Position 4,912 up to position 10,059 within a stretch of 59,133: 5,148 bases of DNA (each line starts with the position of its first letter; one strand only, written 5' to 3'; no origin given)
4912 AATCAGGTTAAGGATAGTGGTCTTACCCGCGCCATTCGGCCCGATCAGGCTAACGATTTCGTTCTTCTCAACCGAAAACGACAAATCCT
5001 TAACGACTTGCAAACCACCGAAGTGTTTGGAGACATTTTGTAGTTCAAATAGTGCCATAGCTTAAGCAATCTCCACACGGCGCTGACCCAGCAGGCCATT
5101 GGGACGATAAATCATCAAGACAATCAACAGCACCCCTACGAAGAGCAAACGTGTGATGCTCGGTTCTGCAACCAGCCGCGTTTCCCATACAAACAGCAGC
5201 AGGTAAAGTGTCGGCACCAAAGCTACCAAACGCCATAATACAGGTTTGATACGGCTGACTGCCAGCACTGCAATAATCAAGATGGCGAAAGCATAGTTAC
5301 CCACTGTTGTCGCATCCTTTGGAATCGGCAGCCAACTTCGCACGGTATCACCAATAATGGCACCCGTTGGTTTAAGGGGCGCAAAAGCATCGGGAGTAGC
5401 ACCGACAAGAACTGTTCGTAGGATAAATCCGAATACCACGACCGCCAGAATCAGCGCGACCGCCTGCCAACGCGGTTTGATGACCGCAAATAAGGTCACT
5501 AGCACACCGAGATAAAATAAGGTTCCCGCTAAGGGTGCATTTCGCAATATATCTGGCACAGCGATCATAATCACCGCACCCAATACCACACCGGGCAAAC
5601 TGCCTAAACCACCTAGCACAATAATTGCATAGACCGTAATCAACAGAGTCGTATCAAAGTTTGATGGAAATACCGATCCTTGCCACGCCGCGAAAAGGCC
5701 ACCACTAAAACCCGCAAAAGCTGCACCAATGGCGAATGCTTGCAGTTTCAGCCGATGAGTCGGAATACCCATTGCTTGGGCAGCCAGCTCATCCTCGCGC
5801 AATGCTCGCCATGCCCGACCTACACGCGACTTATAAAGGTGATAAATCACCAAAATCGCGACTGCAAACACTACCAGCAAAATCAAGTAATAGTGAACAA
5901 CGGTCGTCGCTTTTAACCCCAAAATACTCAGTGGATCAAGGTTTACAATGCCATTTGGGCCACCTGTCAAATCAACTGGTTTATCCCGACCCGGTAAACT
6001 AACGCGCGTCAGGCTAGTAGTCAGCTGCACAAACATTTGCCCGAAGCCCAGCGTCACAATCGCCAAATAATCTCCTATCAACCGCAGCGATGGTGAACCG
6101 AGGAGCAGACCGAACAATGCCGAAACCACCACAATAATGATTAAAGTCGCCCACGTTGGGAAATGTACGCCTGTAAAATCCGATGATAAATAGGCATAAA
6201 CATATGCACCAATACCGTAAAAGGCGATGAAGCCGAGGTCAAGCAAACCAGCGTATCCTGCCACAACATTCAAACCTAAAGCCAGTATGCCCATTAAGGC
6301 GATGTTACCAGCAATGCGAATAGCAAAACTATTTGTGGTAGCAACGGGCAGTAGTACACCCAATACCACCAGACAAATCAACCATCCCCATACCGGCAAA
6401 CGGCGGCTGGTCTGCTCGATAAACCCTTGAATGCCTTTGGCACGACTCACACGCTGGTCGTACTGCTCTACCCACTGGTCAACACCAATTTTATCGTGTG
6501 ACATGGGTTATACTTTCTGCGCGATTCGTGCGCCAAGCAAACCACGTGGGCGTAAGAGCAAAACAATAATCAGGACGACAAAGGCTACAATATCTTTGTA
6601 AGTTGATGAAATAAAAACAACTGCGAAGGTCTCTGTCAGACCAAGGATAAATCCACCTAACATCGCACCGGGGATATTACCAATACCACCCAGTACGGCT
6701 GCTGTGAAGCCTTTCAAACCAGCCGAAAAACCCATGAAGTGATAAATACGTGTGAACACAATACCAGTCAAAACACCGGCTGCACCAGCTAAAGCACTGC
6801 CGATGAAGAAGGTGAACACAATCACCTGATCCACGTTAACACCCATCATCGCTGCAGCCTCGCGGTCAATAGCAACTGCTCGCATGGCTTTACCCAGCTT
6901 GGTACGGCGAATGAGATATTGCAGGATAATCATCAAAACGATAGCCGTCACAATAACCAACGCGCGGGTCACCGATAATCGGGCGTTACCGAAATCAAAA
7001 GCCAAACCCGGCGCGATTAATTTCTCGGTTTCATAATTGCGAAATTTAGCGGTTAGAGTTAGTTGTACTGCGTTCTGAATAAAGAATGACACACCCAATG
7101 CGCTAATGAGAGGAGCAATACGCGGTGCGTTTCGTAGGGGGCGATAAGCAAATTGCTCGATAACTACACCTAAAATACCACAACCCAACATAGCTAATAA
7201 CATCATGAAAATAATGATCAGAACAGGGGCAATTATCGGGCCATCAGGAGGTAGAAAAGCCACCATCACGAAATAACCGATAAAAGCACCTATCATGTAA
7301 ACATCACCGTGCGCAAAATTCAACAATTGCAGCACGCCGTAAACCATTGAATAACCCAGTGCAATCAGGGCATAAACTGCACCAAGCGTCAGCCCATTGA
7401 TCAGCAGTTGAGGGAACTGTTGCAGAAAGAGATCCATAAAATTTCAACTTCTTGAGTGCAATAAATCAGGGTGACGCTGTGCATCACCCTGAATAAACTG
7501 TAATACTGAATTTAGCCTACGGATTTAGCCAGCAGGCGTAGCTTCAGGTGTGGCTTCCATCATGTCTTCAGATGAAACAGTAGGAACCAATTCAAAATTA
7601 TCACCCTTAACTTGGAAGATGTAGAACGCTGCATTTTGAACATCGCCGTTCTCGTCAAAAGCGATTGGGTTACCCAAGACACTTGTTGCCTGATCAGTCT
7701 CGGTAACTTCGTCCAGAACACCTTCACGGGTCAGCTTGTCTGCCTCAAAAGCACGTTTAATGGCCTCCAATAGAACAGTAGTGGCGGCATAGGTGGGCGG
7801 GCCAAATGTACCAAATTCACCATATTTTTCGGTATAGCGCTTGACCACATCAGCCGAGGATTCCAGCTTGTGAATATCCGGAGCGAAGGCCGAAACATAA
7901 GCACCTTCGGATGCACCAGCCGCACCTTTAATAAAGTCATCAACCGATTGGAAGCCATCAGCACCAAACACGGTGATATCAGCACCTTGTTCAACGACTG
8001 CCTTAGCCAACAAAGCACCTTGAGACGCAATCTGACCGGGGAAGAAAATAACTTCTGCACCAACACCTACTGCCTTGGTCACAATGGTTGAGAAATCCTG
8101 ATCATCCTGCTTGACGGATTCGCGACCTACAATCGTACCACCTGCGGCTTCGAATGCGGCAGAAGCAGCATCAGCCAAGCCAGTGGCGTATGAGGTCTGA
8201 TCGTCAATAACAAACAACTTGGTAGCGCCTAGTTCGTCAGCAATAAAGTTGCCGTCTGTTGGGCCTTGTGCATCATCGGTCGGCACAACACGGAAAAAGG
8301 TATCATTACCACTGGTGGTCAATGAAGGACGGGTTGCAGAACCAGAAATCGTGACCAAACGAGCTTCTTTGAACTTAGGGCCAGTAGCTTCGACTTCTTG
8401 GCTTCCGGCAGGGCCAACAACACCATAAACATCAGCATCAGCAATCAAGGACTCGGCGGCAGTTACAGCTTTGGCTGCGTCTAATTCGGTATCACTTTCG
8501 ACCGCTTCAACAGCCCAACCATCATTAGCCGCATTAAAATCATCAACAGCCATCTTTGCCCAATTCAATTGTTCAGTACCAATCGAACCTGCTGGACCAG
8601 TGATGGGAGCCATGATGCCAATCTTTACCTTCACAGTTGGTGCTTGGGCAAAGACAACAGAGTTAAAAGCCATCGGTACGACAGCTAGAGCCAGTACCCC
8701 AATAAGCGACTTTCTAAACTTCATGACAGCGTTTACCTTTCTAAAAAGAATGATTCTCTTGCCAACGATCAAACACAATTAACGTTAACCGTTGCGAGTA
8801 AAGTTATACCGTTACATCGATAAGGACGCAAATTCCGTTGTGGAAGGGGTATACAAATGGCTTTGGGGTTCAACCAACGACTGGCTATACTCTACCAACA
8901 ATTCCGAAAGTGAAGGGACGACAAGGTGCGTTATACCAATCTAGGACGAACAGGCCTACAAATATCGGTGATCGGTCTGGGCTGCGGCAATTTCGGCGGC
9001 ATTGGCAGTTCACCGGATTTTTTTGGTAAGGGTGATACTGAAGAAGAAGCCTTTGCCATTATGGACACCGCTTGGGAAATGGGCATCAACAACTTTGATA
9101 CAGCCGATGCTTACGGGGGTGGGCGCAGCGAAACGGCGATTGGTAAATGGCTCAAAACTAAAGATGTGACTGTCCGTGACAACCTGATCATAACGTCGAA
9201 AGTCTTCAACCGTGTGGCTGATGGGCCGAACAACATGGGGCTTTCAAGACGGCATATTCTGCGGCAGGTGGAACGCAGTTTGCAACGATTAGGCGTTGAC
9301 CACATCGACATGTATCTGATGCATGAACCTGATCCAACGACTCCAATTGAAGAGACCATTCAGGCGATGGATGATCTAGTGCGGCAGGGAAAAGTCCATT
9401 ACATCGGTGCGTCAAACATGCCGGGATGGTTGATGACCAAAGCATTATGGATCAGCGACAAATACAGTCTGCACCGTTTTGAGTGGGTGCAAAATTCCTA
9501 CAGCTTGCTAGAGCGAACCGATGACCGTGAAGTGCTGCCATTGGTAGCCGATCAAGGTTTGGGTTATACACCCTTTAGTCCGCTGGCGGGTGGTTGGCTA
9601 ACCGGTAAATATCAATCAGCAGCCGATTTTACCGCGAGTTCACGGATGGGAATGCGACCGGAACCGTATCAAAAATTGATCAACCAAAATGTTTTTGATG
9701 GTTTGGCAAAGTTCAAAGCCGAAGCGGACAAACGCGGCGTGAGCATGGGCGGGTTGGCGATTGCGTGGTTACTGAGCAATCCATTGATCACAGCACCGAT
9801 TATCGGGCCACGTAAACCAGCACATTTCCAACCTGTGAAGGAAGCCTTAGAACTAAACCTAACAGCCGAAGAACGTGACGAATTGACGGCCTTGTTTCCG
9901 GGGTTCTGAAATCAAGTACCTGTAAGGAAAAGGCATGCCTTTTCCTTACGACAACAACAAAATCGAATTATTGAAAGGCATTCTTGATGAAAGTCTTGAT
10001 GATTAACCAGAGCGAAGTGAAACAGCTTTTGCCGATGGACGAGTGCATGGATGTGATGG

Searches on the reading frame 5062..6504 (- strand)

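Call 73: search_protein_families(library=pfam, proteins=[window:5062-6504:-], max_evalue=0.00001)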
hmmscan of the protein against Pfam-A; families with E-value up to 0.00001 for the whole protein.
window:5062-6504:- (480 aa): 1 family
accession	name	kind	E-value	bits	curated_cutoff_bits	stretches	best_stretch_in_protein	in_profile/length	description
PF02653.21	BPD_transp_2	-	9.1e-43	146.8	26.8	1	62-323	3-249/269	Branched-chain amino acid transport system / permease component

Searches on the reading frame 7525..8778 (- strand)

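Call 73: search_protein_families(library=pfam, proteins=[window:7525-8778:-], max_evalue=0.00001)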
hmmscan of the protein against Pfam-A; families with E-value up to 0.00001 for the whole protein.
window:7525-8778:- (417 aa): 3 families
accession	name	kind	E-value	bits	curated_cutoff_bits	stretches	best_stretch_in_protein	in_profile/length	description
PF13458.12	Peripla_BP_6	-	1.2e-48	167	31.7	1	50-392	1-341/343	Periplasmic binding protein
PF01094.35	ANF_receptor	-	3.8e-20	72.7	25.4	1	74-393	6-353/353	Receptor family ligand binding region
PF13433.12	Peripla_BP_5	-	3.1e-09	36.9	27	1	51-245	1-193/363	Periplasmic binding protein domain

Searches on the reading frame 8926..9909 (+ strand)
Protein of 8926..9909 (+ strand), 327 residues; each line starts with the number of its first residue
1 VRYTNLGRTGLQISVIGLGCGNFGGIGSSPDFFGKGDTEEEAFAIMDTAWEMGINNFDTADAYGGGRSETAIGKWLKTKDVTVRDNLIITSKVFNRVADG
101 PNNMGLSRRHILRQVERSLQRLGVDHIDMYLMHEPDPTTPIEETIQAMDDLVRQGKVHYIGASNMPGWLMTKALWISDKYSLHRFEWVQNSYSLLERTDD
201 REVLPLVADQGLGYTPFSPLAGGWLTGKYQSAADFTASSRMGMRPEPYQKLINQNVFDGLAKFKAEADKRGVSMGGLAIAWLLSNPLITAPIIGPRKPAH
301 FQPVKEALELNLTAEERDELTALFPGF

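Call 73: search_protein_families(library=pfam, proteins=[window:8926-9909:+], max_evalue=0.00001)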
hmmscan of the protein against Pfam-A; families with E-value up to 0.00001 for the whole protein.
window:8926-9909:+ (327 aa): 1 family
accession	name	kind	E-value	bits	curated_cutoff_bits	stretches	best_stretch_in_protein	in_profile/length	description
PF00248.27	Aldo_ket_red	-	2.4e-70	237.3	24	1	16-322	2-288/291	Aldo/keto reductase family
